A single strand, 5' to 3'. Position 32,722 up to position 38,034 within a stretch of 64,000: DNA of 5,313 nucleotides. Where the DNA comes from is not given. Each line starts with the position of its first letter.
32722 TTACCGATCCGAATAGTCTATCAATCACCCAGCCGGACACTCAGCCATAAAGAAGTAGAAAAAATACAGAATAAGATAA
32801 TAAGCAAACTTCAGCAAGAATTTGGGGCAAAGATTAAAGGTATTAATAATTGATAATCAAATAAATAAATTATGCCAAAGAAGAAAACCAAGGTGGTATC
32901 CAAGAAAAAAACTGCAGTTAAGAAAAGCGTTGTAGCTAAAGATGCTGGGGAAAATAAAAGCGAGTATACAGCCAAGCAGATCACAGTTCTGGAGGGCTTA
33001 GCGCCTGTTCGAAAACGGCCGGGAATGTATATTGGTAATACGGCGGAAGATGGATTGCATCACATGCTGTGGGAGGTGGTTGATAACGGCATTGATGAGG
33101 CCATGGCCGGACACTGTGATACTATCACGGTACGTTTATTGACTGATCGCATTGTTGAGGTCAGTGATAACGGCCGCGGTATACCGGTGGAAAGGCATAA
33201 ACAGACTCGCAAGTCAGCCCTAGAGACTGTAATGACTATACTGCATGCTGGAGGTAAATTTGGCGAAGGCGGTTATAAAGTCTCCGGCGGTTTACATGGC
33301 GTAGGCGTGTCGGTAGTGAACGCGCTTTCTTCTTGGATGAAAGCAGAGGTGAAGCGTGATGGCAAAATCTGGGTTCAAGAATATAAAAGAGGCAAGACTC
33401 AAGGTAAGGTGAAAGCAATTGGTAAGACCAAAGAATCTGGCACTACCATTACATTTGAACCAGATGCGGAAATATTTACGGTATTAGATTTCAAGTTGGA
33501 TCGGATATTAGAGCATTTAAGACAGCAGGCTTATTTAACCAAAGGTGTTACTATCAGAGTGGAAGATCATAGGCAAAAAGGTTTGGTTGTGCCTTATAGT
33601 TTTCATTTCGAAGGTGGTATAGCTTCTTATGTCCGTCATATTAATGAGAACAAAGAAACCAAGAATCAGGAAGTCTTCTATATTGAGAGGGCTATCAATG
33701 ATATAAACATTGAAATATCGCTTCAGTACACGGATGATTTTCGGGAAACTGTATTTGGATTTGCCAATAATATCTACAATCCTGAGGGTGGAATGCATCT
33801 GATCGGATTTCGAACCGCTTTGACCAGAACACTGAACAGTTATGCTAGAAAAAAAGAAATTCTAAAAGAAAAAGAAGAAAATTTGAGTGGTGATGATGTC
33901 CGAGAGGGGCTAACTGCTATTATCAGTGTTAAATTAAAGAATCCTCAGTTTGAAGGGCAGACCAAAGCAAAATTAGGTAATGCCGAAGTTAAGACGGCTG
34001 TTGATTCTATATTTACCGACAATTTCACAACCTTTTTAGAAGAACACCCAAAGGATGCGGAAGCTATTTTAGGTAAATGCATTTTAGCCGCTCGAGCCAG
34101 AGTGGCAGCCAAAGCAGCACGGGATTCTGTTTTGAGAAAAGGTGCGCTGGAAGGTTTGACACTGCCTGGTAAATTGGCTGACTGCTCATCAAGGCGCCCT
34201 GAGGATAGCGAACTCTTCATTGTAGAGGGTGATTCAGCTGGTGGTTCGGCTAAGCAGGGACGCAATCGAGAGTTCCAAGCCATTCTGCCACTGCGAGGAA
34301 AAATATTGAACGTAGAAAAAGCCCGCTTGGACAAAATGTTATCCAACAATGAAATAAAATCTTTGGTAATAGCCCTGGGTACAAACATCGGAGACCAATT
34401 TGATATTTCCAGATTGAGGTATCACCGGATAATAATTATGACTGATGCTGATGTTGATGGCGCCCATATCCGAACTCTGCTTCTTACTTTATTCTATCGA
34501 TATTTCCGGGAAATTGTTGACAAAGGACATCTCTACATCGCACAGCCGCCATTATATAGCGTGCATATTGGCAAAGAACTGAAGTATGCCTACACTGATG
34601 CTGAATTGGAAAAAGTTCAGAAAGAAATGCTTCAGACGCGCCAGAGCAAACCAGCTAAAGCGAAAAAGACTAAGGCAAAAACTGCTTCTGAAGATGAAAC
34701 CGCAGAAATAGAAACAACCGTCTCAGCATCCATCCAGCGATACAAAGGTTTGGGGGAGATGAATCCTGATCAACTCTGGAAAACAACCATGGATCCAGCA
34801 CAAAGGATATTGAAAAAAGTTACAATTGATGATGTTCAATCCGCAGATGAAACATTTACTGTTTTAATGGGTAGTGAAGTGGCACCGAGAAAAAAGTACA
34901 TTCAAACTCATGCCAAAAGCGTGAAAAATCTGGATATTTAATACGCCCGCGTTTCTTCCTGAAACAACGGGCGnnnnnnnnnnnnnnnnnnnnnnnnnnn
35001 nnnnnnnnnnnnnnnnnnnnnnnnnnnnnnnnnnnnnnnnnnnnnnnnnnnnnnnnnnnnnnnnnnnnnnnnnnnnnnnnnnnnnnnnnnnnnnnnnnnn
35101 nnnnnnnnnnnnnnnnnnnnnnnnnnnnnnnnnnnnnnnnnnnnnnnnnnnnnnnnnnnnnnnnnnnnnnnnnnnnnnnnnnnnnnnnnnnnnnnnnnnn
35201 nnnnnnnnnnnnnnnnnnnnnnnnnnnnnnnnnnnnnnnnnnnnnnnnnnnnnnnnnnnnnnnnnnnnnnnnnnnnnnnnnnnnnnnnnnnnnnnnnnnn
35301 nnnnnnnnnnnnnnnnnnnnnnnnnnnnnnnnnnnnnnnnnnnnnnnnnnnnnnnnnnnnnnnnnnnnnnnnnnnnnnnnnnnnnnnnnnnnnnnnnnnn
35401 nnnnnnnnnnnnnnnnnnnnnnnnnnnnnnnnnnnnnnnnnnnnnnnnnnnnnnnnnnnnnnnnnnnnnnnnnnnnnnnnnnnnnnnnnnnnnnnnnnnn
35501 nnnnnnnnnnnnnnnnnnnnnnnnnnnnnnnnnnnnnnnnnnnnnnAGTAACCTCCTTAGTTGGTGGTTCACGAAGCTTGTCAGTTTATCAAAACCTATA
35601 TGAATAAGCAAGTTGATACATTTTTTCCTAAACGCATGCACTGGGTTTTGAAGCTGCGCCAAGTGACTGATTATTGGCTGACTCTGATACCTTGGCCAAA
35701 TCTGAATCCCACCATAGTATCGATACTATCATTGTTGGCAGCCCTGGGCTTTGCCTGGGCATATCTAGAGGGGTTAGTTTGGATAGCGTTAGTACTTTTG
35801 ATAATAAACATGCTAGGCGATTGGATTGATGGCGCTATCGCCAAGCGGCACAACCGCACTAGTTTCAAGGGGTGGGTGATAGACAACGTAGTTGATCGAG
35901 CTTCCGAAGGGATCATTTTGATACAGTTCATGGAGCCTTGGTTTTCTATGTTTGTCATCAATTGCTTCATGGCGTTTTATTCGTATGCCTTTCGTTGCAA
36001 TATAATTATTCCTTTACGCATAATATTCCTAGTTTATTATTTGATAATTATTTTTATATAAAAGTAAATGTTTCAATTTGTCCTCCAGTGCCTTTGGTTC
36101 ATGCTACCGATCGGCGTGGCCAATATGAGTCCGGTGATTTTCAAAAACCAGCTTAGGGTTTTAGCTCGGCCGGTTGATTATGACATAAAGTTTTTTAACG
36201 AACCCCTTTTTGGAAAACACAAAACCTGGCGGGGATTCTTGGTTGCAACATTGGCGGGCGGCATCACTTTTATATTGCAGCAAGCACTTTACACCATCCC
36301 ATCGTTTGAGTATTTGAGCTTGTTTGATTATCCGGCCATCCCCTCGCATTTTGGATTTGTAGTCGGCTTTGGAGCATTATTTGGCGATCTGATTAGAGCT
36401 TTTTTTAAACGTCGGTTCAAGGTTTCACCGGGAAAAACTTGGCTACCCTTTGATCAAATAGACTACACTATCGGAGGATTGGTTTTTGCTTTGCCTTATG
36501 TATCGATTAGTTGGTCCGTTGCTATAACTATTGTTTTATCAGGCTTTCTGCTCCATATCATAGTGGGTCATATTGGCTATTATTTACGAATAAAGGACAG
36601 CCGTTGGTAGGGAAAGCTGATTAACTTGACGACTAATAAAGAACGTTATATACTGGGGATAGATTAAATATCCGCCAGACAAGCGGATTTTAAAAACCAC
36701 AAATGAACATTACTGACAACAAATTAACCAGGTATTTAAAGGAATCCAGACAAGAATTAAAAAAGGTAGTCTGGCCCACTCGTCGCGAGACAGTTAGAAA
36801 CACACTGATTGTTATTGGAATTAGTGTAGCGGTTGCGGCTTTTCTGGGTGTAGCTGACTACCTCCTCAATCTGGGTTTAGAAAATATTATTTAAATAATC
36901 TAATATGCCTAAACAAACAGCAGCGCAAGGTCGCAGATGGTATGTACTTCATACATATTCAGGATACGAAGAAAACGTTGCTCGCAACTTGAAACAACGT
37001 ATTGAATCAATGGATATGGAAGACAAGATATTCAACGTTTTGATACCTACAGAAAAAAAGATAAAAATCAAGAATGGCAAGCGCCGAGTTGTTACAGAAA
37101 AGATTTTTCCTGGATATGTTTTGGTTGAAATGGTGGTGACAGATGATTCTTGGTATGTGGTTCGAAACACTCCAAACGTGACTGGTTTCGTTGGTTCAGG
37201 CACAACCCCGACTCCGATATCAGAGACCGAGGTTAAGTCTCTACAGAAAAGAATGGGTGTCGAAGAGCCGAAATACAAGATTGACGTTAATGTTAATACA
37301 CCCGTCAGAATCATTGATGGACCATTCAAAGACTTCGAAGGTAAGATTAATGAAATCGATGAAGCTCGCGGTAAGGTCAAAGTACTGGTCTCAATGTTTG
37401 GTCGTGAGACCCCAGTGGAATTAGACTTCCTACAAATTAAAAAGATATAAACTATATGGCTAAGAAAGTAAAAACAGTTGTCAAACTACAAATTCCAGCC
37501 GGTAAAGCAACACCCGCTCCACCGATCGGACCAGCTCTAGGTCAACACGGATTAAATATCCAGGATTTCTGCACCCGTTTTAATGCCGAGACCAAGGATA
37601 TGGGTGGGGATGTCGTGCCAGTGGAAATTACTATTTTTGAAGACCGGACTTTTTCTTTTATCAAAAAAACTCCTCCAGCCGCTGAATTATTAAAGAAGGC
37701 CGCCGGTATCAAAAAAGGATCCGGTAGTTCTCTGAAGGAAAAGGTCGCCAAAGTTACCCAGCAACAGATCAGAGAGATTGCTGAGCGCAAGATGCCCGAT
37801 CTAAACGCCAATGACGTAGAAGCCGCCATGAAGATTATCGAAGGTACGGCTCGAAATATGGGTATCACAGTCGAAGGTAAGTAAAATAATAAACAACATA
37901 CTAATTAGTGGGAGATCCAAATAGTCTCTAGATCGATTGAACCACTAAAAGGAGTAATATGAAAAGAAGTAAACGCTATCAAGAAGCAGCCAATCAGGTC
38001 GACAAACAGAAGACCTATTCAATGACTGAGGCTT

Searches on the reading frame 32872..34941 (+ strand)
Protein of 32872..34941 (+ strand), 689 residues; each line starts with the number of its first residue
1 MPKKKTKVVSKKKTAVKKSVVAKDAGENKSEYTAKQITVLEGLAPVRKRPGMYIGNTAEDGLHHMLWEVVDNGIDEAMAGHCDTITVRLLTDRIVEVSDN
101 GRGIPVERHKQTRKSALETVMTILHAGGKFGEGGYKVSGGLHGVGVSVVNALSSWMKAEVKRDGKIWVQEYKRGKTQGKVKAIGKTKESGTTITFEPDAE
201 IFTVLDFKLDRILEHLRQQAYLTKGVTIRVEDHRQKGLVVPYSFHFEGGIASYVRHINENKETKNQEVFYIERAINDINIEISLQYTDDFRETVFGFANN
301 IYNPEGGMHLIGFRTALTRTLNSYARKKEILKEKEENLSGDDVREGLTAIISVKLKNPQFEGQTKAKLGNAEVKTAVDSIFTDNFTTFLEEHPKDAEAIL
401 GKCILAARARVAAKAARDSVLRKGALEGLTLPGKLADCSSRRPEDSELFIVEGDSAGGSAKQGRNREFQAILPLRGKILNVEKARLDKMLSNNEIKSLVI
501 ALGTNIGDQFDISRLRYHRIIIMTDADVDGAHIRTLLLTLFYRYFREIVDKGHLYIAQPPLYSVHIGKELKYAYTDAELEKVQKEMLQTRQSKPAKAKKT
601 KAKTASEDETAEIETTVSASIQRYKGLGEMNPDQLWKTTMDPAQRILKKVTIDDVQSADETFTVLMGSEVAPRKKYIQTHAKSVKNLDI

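Call 34: search_protein_families(library=pfam, proteins=[window:32872-34941:+], max_evalue=0.0001)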
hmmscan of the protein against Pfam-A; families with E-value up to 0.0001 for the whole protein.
window:32872-34941:+ (689 aa): 4 families
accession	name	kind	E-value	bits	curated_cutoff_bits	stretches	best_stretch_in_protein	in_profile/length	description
PF00204.31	DNA_gyraseB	-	1.4e-59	200.9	27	1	249-418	1-172/173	DNA gyrase B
PF00986.26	DNA_gyraseB_C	-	1.3e-28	99.4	29.8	1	619-678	4-63/63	DNA gyrase B subunit, carboxyl terminus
PF01751.28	Toprim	-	9.6e-20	71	23.1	1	447-558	1-95/96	Toprim domain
PF02518.31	HATPase_c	-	1.4e-18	67.8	26.4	1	59-199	3-109/111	Histidine kinase-, DNA gyrase B-, and HSP90-like ATPase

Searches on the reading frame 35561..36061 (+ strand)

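Call 34: search_protein_families(library=pfam, proteins=[window:35561-36061:+], max_evalue=0.0001)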
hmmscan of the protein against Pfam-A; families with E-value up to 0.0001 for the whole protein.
window:35561-36061:+ (166 aa): 1 family
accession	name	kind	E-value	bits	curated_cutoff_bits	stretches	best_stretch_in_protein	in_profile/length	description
PF01066.26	CDP-OH_P_transf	-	3.2e-11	44.3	22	1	50-147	4-105/152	CDP-alcohol phosphatidyltransferase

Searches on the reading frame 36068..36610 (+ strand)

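Call 34: search_protein_families(library=pfam, proteins=[window:36068-36610:+], max_evalue=0.0001)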
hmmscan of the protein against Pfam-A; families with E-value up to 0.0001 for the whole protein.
window:36068-36610:+ (180 aa): 1 family
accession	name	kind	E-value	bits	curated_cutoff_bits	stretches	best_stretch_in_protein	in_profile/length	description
PF01864.22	CarS-like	-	5.8e-30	105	22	1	1-180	1-175/175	CDP-archaeol synthase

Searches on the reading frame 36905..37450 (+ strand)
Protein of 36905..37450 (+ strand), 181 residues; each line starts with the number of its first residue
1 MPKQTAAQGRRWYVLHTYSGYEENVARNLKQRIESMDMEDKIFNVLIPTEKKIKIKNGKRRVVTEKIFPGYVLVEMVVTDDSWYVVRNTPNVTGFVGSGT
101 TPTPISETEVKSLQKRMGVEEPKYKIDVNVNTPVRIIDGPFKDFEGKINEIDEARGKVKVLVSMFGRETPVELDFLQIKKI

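Call 34: search_protein_families(library=pfam, proteins=[window:36905-37450:+], max_evalue=0.0001)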
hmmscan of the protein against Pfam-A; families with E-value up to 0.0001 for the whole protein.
window:36905-37450:+ (181 aa): 2 families
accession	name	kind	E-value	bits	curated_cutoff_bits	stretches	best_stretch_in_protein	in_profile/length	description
PF02357.24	NusG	-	4.3e-32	110.9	22.2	1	11-113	2-92/93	Transcription termination factor nusG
PF00467.35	KOW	-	1.4e-06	28.3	22.3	1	134-160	5-29/32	KOW motif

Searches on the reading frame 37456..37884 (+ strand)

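Call 34: search_protein_families(library=pfam, proteins=[window:37456-37884:+], max_evalue=0.0001)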
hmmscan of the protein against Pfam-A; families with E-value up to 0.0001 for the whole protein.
window:37456-37884:+ (142 aa): 2 families
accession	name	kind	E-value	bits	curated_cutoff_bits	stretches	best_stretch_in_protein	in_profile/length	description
PF00298.24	Ribosomal_L11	-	1.5e-29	102.7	21.4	1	71-139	1-69/69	Ribosomal protein L11, RNA binding domain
PF03946.19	Ribosomal_L11_N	-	1.9e-28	98.4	32.9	1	9-66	1-58/58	Ribosomal protein L11, N-terminal domain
